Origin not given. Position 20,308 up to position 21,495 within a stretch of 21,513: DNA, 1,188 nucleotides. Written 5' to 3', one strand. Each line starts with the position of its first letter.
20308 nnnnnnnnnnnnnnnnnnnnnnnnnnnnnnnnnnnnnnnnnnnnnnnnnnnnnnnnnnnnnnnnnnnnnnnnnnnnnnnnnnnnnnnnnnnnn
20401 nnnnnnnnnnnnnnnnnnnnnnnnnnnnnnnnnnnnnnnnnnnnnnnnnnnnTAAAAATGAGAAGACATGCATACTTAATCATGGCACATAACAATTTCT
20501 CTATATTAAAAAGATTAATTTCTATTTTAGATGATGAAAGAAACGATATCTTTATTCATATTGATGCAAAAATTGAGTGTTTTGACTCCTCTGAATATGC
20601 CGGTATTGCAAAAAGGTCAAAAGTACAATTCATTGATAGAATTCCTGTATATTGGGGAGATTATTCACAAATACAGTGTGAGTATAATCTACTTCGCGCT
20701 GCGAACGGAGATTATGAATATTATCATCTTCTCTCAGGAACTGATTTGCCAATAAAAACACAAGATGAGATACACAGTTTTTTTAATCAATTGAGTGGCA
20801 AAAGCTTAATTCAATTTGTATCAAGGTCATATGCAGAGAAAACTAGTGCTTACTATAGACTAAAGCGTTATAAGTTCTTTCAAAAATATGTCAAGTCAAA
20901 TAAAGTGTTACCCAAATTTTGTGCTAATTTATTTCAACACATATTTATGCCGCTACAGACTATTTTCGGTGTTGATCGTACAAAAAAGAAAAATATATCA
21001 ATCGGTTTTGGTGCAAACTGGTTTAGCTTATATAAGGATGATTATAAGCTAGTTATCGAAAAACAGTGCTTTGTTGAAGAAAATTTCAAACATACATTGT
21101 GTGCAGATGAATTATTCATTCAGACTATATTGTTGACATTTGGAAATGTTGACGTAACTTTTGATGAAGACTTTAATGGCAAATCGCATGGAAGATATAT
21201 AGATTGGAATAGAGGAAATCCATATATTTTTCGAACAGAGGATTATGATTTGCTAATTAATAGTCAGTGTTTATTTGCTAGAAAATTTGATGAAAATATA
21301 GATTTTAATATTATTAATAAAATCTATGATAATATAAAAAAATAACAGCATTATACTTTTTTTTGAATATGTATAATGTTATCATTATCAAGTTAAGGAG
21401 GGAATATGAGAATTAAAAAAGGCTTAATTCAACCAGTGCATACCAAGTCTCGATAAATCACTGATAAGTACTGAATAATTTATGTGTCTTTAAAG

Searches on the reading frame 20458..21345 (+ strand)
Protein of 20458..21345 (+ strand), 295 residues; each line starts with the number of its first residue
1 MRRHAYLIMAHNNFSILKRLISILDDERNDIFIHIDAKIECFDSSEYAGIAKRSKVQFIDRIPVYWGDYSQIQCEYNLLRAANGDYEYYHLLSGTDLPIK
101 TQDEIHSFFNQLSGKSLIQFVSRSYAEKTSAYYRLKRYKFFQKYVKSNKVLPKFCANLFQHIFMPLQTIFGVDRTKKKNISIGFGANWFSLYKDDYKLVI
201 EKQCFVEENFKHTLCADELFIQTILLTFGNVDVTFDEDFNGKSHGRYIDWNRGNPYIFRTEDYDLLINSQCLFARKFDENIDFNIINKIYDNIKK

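Call 14: search_protein_families(library=pfam, proteins=[window:20458-21345:+])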
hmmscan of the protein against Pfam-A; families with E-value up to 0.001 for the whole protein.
window:20458-21345:+ (295 aa): 1 family
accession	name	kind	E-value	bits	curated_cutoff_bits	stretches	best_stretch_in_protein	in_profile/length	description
PF02485.27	Branch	-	2.3e-21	77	23.4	1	5-254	2-230/250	Core-2/I-Branching enzyme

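Call 15: find_encoding_contigs(protein=window:20458-21345:+, flank=10000, max_places=10)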
Protein window:20458-21345:+ (295 aa): no gene with exactly this product is on record in the collection.

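Call 25: find_homologous_proteins(query=window:20458-21345:+)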
Query window:20458-21345:+ (295 aa): 2348 proteins with E <= 0.001 among 2919 candidates; the best 120 are listed.
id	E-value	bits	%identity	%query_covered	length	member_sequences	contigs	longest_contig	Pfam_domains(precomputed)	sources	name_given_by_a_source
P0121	3.1e-198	675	100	100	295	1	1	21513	PF02485.28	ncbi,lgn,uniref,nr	ncbi:core-2/I-Branching enzyme [Breznakia blatticola]|uniref:Peptide O-xylosyltransferase n=1 Tax=Br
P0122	1.1e-106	375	57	100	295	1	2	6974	PF02485.28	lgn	-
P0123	8.6e-98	345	54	97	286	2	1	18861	PF02485.28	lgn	-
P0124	1.0e-91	325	50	98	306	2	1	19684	PF02485.28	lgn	-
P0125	7.6e-91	323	51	100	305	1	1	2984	PF02485.28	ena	-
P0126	1.7e-89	318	50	100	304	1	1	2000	PF02485.28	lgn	-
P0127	5.3e-89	317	50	98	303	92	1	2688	PF02485.28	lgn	-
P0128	2.0e-86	308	47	99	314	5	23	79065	PF02485.28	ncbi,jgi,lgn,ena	-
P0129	5.2e-86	307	50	99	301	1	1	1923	PF02485.28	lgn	-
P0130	7.1e-86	306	50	99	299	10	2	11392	PF02485.28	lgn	-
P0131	1.4e-80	289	48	100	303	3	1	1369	PF02485.28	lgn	-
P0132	2.9e-74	268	44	98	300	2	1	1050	PF02485.28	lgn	-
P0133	6.8e-74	267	46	99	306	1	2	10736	PF02485.28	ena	-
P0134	8.0e-74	267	46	98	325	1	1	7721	PF02485.28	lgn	-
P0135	1.2e-73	266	46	99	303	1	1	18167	PF02485.28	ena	-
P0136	1.4e-72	263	47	99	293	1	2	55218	PF02485.28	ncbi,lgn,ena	-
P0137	4.3e-72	261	44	100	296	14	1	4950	PF02485.28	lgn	-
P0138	7.2e-72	260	44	100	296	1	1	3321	PF02485.28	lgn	-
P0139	9.8e-72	260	43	99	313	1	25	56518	PF02485.28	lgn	-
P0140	1.2e-71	260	47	98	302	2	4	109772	PF02485.28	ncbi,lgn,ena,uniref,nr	ncbi:beta-1,6-N-acetylglucosaminyltransferase [Clostridium sp.]|uniref:beta-1,6-N-acetylglucosaminyl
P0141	2.3e-71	259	44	98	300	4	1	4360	PF02485.28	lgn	-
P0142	4.0e-71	258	45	100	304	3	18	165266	PF02485.28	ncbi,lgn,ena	-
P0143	5.4e-71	257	43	100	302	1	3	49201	PF02485.28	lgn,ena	-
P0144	6.2e-71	257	47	97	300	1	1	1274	PF02485.28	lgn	-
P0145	9.8e-71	257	44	99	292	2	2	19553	PF02485.28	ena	-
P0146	2.7e-70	255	46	99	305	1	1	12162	PF02485.28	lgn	-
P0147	3.2e-70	255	44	100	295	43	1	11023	PF02485.28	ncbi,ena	-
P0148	3.5e-70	255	42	100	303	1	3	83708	PF02485.28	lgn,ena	-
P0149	6.9e-70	254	43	99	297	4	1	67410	PF02485.28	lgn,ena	-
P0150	7.0e-70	254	45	98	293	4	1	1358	PF02485.28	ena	-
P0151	9.2e-70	253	45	98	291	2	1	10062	PF02485.28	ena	-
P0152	9.9e-70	253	45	99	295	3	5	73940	PF02485.28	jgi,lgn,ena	jgi:Core-2/I-Branching enzyme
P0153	1.2e-69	253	43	99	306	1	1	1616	PF02485.28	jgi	jgi:hypothetical protein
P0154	1.3e-69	253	44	100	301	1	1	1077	PF02485.28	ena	-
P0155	1.4e-69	253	42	100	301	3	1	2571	PF02485.28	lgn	-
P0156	1.6e-69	253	43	99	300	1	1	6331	PF02485.28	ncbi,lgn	-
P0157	1.9e-69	252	46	98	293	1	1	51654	PF02485.28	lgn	-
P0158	2.4e-69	252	43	98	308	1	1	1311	PF02485.28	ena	-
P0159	2.4e-69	252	47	99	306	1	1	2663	PF02485.28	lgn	-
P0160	2.6e-69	252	43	100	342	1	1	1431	PF02485.28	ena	-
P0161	2.6e-69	252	44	100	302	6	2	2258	PF02485.28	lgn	-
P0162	3.1e-69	252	44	100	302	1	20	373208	PF02485.28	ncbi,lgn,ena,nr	ncbi:MAG: beta-1,6-N-acetylglucosaminyltransferase [Clostridia bacterium]|nr:beta-1,6-N-acetylglucos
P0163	3.3e-69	252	43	100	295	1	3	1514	PF02485.28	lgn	-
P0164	3.7e-69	251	42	100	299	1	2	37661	PF02485.28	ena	-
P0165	4.7e-69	251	44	94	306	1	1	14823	PF02485.28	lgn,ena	-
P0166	5.5e-69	251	44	98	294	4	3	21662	PF02485.28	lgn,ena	-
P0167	6.0e-69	251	45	97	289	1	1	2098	PF02485.28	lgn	-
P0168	6.6e-69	251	43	99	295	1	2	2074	PF02485.28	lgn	-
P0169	1.1e-68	250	45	98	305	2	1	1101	PF02485.28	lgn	-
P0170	1.1e-68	250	44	99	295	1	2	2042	PF02485.28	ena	-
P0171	1.1e-68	250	43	99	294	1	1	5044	PF02485.28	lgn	-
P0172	1.2e-68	250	47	98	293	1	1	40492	PF02485.28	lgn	-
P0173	1.3e-68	250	43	99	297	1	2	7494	PF02485.28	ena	-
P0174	1.7e-68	249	43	100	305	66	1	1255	PF02485.28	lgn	-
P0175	2.1e-68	249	43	98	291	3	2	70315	PF02485.28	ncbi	-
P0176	2.3e-68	249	43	98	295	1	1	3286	PF02485.28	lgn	-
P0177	2.4e-68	249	43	99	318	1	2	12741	PF02485.28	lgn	-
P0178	2.7e-68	249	45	99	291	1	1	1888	PF02485.28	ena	-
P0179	2.8e-68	249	43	100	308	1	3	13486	PF02485.28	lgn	-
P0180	3.0e-68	248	44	98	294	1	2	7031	PF02485.28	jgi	-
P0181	3.1e-68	248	46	97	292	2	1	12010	PF02485.28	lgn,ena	-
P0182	3.7e-68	248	44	97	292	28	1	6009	PF02485.28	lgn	-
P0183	3.8e-68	248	43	98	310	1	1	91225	PF02485.28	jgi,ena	-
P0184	3.9e-68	248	44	100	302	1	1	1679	PF02485.28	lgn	-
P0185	4.4e-68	248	43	100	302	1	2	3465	PF02485.28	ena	-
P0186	4.4e-68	248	43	100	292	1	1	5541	PF02485.28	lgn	-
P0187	4.5e-68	248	45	100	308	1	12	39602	PF02485.28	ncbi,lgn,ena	-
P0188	4.7e-68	248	45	98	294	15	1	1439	PF02485.28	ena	-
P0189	5.0e-68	248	43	100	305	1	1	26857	PF02485.28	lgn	-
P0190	6.9e-68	247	44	98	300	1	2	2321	PF02485.28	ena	-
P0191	7.0e-68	247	44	99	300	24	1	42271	PF02485.28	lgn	-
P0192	7.6e-68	247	43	100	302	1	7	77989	PF02485.28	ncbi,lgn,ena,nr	ncbi:MAG: glycosyl transferase [Lachnospiraceae bacterium]|nr:glycosyl transferase [Lachnospiraceae 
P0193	8.1e-68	247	45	98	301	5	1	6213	PF02485.28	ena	-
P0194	8.2e-68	247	43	99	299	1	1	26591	PF02485.28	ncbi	-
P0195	9.4e-68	247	43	98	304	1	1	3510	PF02485.28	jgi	jgi:hypothetical protein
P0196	9.4e-68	247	43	99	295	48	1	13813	PF02485.28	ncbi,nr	ncbi:MAG: beta-1,6-N-acetylglucosaminyltransferase [Oscillospiraceae bacterium]|nr:beta-1,6-N-acetyl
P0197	1.1e-67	247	43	100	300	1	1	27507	PF02485.28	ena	-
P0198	1.2e-67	247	42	100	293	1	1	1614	PF02485.28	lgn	-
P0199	1.2e-67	246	42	99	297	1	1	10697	PF02485.28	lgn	-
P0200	1.3e-67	246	45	98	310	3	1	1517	PF02485.28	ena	-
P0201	1.4e-67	246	46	96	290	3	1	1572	PF02485.28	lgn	-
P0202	1.4e-67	246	42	100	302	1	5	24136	PF02485.28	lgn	-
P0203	1.5e-67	246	45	100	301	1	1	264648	PF02485.28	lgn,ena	-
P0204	1.8e-67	246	46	99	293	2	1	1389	PF02485.28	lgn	-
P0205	2.7e-67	245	44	99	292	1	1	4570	PF02485.28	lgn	-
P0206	2.7e-67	245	43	99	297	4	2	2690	PF02485.28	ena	-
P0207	2.9e-67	245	43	100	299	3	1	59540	PF02485.28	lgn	-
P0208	3.1e-67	245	43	99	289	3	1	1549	PF02485.28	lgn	-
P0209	3.1e-67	245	46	99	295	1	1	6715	PF02485.28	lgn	-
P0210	3.2e-67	245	44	100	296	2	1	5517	PF02485.28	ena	-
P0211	3.6e-67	245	42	100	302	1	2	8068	PF02485.28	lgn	-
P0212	4.1e-67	245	45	98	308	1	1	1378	PF02485.28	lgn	-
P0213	4.1e-67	245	43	100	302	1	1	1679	PF02485.28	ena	-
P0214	4.5e-67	245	44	99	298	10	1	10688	PF02485.28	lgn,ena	-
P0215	4.6e-67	245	42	99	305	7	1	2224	PF02485.28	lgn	-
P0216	4.7e-67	245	44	98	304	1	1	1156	PF02485.28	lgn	-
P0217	5.0e-67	244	46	99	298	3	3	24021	PF02485.28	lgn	-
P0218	5.4e-67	244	45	99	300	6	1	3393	PF02485.28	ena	-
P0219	6.0e-67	244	43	99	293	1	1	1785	PF02485.28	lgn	-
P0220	6.3e-67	244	45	98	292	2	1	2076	PF02485.28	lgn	-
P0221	7.3e-67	244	42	100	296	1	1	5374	PF02485.28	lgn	-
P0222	7.3e-67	244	45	98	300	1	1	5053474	PF02485.28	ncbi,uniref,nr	ncbi:beta-1,6-N-acetylglucosaminyltransferase [Clostridium fungisolvens]|uniref:Peptide O-xylosyltra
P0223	8.3e-67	244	44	99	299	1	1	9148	PF02485.28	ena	-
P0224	8.5e-67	244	44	97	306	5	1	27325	PF02485.28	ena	-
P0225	9.6e-67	243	42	100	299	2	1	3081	PF02485.28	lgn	-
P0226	1.0e-66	243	44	99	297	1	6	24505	PF02485.28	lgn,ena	-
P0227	1.1e-66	243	45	99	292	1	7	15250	PF02485.28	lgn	-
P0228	1.1e-66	243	45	100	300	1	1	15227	PF02485.28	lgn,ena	-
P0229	1.1e-66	243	41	98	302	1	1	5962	PF02485.28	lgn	-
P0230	1.5e-66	243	45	99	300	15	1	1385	PF02485.28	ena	-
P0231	1.5e-66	243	43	100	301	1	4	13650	PF02485.28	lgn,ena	-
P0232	1.6e-66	243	43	100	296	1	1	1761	PF02485.28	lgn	-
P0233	1.6e-66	243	43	100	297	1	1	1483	PF02485.28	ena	-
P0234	1.9e-66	242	44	98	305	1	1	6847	PF02485.28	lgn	-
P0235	2.0e-66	242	43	99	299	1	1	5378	PF02485.28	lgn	-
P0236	2.1e-66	242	43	100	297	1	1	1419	PF02485.28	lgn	-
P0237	2.1e-66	242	45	99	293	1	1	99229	PF02485.28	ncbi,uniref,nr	ncbi:glycosyl transferase [Terrilactibacillus sp. BCM23-1]|uniref:Peptide O-xylosyltransferase n=1 T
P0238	2.3e-66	242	45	97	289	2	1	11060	PF02485.28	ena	-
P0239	2.4e-66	242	43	100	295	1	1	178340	PF02485.28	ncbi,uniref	ncbi:beta-1,6-N-acetylglucosaminyltransferase [Gottfriedia sp. NPDC057948]|uniref:beta-1,6-N-acetylg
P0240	2.8e-66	242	44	99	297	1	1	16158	PF02485.28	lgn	-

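Call 28: find_encoding_contigs(protein=P0121, flank=10000, max_places=10)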
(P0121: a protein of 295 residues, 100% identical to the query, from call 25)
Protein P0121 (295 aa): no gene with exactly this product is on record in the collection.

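Call 34: list_cluster_members(proteins=[P0241, P0001, P0121])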
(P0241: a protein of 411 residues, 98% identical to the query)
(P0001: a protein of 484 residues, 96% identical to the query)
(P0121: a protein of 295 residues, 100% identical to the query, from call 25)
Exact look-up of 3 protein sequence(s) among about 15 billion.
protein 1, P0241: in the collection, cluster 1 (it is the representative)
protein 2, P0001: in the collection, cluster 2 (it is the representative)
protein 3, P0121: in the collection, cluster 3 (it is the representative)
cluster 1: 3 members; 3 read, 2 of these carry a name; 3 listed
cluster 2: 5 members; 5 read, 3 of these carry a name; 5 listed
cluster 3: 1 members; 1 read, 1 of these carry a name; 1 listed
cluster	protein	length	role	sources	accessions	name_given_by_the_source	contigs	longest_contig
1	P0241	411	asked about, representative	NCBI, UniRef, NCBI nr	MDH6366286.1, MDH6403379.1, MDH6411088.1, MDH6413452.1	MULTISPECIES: aminopeptidase [unclassified Breznakia] | aminopeptidase n=1 Tax=unclassified Breznakia TaxID=2623764 RepID=UPI002475AB7E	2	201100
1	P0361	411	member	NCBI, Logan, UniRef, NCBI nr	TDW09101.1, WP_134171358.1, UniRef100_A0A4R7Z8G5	aminopeptidase II [Breznakia blatticola] | Aminopeptidase II n=1 Tax=Breznakia blatticola TaxID=1754012 RepID=A0A4R7Z8G5_9FIRM | aminopeptidase [Breznakia blatticola]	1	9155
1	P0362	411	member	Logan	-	-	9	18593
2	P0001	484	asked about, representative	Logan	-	-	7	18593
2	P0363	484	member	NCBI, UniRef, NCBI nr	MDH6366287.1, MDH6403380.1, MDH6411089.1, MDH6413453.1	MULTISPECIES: LCP family protein [unclassified Breznakia] | LCP family glycopolymer transferase n=1 Tax=unclassified Breznakia TaxID=2623764 ...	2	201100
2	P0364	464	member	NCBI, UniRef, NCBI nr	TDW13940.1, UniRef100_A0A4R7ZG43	LytR family transcriptional attenuator [Breznakia blatticola] | LytR family transcriptional attenuator n=1 Tax=Breznakia blatticola TaxID=1754012 ...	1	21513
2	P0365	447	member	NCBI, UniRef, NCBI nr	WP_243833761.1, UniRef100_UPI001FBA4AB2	LCP family protein [Breznakia blatticola] | LCP family glycopolymer transferase n=1 Tax=Breznakia blatticola TaxID=1754012 ...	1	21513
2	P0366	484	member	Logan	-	-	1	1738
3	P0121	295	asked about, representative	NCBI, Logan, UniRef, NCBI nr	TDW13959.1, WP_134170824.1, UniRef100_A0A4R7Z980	core-2/I-Branching enzyme [Breznakia blatticola] | Peptide O-xylosyltransferase n=1 Tax=Breznakia blatticola TaxID=1754012 ... | beta-1,6-N-acetylglucosaminyltransferase [Breznakia blatticola]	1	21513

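Call 35: find_encoding_contigs(protein=P0361, flank=10000, max_places=6)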
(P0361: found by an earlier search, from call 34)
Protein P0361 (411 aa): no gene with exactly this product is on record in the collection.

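Call 44: find_encoding_contigs(protein=P0122, flank=7000, max_places=3)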
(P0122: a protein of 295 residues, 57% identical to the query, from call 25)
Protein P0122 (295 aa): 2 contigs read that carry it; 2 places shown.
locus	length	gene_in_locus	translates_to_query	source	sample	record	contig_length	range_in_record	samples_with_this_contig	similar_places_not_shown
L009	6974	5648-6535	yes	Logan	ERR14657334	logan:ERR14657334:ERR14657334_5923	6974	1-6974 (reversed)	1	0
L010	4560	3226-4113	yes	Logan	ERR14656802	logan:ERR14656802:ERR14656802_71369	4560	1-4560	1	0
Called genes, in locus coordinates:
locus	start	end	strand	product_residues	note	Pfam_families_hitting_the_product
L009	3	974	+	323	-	?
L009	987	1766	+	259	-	-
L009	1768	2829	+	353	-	PF13439:Glyco_transf_4, PF00534:Glycos_transf_1, PF13692:Glyco_trans_1_4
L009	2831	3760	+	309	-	PF00535:Glycos_transf_2, PF10111:Glyco_tranf_2_2, PF13641:Glyco_tranf_2_3 (weak)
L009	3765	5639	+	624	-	-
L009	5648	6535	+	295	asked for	PF02485:Branch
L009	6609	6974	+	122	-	?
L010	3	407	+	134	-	?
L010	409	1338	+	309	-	PF00535:Glycos_transf_2, PF10111:Glyco_tranf_2_2, PF13641:Glyco_tranf_2_3 (weak)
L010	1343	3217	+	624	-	-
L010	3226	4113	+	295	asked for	PF02485:Branch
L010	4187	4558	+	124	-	?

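Call 45: find_encoding_contigs(protein=P0123, flank=10000, max_places=3)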
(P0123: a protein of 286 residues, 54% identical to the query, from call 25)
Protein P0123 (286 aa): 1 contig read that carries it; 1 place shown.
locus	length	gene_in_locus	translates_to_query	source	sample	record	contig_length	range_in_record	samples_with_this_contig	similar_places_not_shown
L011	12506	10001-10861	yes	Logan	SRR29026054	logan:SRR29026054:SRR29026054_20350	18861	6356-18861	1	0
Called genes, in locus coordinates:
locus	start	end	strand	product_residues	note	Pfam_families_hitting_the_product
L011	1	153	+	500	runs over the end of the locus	-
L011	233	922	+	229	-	PF00535:Glycos_transf_2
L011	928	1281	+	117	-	PF10066:DUF2304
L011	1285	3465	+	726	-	-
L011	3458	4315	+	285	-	PF00535:Glycos_transf_2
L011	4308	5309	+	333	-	PF00535:Glycos_transf_2, PF10111:Glyco_tranf_2_2 (weak)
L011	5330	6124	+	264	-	-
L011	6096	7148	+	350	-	PF13439:Glyco_transf_4, PF00534:Glycos_transf_1, PF13692:Glyco_trans_1_4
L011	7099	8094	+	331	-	PF00535:Glycos_transf_2, PF10111:Glyco_tranf_2_2, PF13641:Glyco_tranf_2_3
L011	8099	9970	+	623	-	-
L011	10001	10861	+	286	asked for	PF02485:Branch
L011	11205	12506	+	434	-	?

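Call 67: search_protein_families(library=ncbifam, proteins=[window:20458-21345:+], max_evalue=0.001)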
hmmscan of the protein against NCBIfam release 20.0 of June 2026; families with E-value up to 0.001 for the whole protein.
window:20458-21345:+ (295 aa): 0 families
